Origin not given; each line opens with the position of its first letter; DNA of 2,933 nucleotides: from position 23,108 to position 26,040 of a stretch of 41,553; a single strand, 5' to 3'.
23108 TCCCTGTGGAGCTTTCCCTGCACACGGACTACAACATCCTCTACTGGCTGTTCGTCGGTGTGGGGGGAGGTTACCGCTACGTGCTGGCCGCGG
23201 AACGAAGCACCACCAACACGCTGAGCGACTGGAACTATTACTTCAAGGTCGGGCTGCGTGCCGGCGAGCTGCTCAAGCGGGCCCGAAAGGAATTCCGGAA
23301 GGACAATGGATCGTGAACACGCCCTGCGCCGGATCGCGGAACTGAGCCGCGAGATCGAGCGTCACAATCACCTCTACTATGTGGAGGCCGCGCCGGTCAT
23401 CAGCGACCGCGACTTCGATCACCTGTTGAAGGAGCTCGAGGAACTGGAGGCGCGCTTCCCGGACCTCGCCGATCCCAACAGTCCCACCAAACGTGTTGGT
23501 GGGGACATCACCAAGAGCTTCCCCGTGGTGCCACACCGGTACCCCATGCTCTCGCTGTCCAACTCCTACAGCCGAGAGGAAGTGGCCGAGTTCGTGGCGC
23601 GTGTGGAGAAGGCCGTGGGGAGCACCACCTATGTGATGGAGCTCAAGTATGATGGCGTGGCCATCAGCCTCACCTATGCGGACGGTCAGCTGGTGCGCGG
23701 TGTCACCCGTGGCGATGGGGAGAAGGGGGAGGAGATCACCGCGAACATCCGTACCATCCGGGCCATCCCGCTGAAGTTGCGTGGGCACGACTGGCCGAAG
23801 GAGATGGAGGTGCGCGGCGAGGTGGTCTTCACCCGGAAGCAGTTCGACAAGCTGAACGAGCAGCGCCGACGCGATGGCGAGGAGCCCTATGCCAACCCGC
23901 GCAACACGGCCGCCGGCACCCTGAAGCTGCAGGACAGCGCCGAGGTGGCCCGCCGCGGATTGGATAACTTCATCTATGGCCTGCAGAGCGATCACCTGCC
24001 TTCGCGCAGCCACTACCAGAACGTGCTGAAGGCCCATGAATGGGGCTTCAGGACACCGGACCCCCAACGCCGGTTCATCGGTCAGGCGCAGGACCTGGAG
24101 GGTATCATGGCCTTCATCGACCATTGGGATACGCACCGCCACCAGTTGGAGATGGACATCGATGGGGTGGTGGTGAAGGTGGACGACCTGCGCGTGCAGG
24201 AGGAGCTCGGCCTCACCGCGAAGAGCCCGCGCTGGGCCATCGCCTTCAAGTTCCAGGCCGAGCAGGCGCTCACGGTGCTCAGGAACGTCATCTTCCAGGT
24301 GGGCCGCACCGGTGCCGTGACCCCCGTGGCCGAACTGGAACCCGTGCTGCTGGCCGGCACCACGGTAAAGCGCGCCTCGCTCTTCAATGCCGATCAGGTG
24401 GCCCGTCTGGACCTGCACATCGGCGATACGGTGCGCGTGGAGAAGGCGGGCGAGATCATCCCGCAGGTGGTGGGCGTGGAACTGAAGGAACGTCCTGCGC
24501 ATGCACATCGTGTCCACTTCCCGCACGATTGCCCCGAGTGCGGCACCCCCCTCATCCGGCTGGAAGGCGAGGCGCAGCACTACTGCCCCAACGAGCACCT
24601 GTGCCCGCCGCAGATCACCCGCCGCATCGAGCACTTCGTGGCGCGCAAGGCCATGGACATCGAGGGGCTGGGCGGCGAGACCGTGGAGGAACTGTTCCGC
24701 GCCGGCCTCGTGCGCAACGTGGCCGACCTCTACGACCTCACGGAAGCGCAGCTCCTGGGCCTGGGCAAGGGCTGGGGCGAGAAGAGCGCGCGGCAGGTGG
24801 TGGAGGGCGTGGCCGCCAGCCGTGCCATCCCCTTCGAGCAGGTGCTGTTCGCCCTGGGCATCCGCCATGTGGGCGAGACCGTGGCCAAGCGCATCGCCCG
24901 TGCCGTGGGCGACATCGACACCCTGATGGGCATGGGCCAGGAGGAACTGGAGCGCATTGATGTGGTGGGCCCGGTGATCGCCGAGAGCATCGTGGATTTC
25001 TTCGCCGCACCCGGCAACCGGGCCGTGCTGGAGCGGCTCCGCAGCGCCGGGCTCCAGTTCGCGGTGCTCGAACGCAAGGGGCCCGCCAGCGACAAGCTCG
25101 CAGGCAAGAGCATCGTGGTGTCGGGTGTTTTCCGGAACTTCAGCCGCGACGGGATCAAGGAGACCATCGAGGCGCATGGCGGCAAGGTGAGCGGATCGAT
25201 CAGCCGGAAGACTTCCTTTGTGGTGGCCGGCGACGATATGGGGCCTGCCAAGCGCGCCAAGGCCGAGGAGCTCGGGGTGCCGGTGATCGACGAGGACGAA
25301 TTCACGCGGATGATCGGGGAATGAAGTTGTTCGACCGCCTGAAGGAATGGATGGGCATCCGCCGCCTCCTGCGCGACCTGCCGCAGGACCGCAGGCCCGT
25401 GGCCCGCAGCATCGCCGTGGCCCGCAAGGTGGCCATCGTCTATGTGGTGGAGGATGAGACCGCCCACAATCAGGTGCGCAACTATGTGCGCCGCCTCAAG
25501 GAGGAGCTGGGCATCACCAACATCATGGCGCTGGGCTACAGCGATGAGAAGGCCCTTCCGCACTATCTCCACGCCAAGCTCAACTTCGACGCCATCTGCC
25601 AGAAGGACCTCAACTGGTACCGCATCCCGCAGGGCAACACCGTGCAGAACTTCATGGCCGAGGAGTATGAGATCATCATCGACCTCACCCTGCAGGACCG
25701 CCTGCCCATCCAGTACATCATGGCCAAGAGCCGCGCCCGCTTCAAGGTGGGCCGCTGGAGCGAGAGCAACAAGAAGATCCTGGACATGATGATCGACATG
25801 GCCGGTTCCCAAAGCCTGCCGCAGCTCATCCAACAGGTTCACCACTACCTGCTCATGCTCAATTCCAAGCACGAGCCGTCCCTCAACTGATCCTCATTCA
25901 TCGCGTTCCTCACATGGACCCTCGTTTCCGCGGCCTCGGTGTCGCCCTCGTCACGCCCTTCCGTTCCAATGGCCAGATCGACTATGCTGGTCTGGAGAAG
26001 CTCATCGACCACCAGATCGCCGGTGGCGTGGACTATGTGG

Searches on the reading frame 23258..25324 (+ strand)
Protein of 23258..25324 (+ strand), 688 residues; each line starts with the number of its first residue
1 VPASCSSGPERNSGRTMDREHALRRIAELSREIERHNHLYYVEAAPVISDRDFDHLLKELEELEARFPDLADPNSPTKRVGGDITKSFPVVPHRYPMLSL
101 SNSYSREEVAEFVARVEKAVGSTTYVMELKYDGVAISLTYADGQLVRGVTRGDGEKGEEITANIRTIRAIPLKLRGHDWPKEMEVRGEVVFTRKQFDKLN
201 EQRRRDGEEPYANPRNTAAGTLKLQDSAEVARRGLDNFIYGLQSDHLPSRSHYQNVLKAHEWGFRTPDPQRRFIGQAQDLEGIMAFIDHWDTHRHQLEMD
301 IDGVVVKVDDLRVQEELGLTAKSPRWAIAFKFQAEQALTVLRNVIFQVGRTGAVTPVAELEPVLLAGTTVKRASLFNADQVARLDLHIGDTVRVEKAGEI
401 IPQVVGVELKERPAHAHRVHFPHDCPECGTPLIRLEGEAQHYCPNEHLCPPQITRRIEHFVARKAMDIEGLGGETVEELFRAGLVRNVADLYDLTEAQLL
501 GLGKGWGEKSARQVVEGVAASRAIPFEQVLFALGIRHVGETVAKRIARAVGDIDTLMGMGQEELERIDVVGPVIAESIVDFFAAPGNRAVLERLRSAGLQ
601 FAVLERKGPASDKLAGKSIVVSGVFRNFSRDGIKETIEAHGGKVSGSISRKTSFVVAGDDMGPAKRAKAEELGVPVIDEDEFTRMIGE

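Call 9: search_protein_families(library=pfam, proteins=[window:23258-25324:+])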
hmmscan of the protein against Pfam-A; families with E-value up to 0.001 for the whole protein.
window:23258-25324:+ (688 aa): 8 families
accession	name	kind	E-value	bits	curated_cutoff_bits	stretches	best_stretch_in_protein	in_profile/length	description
PF01653.23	DNA_ligase_aden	-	9.1e-87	291.2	27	1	87-335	3-253/253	NAD-dependent DNA ligase adenylation domain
PF03120.22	DNA_ligase_OB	-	3.5e-32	110.6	32.9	1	339-415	2-78/79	NAD-dependent DNA ligase OB-fold domain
PF12826.13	HHH_2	-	1.2e-20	73.8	27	1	529-590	2-63/64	Helix-hairpin-helix motif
PF00533.33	BRCT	-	5.4e-16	59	21.3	1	610-686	2-78/78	BRCA1 C Terminus (BRCT) domain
PF03119.21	DNA_ligase_ZBD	-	2.1e-10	40.7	25.8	1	425-450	2-26/27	NAD-dependent DNA ligase C4 zinc finger domain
PF14520.12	HHH_5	-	3.5e-08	34.2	27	0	466-516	5-53/57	Helix-hairpin-helix domain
PF22745.1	Nlig-Ia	-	9.9e-07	29.8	27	1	23-72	3-52/92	DNA ligase-like, N-terminal NAD+-binding domain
PF12738.14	PTCB-BRCT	-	3.4e-06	27.4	22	1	620-677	4-59/63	twin BRCT domain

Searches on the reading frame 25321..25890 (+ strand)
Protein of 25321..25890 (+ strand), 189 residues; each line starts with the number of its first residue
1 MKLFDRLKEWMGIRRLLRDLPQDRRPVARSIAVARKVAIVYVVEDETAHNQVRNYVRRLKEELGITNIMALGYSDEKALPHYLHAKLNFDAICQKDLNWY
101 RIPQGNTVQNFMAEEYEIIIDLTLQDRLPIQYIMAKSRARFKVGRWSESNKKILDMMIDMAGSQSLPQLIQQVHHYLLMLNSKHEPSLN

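Call 9: search_protein_families(library=pfam, proteins=[window:25321-25890:+])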
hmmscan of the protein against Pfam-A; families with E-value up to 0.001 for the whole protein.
window:25321-25890:+ (189 aa): 1 family
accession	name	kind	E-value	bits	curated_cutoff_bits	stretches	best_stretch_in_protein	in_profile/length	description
PF21857.2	DUF6913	-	4.4e-27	95.4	27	1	27-180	20-166/166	Family of unknown function (DUF6913)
